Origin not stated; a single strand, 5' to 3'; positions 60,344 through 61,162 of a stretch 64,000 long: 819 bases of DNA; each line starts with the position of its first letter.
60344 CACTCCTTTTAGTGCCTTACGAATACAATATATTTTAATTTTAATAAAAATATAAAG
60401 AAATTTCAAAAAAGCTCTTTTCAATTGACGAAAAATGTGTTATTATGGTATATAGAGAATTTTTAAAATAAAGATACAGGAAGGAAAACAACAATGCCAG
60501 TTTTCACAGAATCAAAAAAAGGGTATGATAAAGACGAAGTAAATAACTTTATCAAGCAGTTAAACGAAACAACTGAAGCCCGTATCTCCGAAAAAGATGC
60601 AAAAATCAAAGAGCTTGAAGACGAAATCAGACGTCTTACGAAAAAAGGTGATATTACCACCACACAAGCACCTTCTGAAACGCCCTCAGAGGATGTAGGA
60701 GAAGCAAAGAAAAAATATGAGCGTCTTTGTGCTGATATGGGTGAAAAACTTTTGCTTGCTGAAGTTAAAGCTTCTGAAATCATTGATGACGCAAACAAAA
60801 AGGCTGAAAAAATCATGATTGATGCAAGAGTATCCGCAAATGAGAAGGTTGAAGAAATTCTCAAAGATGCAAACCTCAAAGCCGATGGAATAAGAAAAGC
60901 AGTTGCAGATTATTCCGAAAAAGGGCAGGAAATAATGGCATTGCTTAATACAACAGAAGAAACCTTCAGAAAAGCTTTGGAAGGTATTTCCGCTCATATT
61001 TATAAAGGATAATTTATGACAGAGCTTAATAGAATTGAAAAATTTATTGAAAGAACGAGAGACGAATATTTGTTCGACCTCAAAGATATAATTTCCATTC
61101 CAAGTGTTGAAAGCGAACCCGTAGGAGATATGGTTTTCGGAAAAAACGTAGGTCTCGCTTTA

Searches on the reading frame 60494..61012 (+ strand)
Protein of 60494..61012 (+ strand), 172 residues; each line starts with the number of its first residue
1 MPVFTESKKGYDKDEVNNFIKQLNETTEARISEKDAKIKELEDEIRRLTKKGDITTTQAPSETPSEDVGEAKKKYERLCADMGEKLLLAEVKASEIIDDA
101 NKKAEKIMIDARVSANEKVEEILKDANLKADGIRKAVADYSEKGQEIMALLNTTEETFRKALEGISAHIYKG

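Call 84: search_protein_families(library=pfam, proteins=[window:60494-61012:+], max_evalue=0.001)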
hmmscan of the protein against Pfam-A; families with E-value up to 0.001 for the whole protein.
window:60494-61012:+ (172 aa): 2 families
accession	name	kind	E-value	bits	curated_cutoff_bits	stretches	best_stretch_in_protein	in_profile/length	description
PF05103.18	DivIVA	-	7.8e-09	36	28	1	4-49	11-56/131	DivIVA protein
PF00430.23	ATP-synt_B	-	2.2e-05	25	28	1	67-127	41-101/132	ATP synthase B/B' CF(0)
